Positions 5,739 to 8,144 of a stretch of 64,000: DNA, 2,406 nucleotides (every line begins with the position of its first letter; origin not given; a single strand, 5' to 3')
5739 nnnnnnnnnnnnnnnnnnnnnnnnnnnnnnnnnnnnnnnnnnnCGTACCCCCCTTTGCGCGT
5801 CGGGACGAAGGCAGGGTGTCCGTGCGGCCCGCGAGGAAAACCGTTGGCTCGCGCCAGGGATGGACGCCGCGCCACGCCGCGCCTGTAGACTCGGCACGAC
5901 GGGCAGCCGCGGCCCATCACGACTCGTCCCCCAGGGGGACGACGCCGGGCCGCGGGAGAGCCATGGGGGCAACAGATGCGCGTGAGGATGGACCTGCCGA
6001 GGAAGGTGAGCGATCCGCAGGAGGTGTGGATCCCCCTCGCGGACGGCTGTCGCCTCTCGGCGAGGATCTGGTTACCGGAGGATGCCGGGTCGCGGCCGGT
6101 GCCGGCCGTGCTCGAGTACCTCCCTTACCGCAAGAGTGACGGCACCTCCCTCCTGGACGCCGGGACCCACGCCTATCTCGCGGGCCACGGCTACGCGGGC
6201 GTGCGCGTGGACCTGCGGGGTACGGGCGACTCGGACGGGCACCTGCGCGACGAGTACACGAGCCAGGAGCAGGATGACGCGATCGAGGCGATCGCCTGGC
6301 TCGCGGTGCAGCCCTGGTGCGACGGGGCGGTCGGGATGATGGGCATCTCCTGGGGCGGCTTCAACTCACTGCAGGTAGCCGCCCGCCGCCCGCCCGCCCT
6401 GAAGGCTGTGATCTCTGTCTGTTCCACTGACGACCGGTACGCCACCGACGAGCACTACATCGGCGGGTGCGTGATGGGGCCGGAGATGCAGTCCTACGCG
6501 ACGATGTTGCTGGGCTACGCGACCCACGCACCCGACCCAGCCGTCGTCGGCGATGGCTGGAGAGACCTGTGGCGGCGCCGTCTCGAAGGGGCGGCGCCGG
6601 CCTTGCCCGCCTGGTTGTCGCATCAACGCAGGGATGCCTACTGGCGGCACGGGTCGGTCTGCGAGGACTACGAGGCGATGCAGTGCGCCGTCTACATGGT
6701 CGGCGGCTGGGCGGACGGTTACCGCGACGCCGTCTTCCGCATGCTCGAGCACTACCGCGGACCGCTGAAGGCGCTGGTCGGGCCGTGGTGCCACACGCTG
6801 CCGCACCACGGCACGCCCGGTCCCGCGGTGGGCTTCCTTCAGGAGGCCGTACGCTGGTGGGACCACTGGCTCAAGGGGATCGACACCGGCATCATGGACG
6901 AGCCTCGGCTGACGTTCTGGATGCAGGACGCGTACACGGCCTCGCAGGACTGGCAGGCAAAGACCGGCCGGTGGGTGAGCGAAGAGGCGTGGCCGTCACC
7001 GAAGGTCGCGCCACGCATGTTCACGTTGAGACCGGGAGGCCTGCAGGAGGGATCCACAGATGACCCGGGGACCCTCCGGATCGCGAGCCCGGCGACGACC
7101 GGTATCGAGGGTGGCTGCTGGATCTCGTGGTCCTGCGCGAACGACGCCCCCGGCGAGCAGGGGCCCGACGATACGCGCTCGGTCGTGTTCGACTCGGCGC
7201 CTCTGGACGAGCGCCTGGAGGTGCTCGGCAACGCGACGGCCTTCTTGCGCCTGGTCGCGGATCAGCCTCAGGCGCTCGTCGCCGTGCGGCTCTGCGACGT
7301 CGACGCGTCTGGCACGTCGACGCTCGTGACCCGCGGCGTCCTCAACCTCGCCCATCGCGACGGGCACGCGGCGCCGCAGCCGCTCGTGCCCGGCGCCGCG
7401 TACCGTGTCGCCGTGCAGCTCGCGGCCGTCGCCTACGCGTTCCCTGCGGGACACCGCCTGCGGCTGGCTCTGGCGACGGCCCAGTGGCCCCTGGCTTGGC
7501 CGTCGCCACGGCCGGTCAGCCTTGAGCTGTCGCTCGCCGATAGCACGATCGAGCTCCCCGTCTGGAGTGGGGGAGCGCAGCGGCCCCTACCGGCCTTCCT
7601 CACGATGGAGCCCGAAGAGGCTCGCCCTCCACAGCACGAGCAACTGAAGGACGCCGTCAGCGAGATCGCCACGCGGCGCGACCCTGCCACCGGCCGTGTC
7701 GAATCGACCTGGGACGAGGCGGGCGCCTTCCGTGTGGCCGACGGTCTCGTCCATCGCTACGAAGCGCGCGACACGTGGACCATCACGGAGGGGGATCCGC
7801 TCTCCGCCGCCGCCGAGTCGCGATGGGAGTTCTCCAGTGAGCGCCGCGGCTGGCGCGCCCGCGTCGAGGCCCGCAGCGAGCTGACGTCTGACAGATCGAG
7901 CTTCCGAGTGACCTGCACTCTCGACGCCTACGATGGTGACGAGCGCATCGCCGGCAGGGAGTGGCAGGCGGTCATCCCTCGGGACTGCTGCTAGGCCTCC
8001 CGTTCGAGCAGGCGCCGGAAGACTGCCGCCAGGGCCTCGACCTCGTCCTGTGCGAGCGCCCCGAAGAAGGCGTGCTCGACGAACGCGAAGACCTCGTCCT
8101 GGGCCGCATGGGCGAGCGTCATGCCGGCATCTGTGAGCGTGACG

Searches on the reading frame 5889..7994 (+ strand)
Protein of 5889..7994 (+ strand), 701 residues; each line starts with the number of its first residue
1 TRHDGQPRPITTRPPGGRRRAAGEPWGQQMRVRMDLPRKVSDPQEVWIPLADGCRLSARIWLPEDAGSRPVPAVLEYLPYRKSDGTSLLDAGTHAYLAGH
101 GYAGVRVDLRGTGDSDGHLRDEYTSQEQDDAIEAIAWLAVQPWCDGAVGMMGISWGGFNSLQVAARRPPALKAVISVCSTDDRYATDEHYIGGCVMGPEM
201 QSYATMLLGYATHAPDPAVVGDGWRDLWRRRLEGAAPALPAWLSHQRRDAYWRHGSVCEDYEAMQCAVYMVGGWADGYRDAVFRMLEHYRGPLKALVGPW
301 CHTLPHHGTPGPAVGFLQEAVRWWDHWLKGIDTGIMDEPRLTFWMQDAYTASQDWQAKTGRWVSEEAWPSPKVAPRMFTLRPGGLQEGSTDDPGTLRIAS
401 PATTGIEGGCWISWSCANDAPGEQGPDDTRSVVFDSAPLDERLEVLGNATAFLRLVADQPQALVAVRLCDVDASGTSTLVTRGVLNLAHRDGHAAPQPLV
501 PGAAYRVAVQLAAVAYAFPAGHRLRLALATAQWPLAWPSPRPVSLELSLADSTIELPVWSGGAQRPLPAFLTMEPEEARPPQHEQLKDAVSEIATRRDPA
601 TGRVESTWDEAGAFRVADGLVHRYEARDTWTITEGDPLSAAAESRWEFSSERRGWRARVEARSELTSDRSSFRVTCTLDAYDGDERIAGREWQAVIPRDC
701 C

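Call 55: search_protein_families(library=pfam, proteins=[window:5889-7994:+], max_evalue=0.00001)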
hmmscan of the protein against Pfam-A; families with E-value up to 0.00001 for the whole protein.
window:5889-7994:+ (701 aa): 5 families
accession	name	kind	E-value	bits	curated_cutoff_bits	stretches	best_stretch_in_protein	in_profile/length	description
PF02129.25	Peptidase_S15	-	3.1e-63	214.4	23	1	52-303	1-261/262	X-Pro dipeptidyl-peptidase (S15 family)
PF08530.16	PepX_C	-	1.9e-43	149.3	22.5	1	334-552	2-200/217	X-Pro dipeptidyl-peptidase C-terminal non-catalytic domain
PF00561.26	Abhydrolase_1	-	2.6e-11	44.1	25.8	1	96-184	22-107/245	alpha/beta hydrolase fold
PF00326.27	Peptidase_S9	-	1.6e-07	31.5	22.6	1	95-187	8-105/213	Prolyl oligopeptidase family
PF12146.15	Hydrolase_4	-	2.7e-07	30.6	27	1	95-178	25-108/239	Serine aminopeptidase, S33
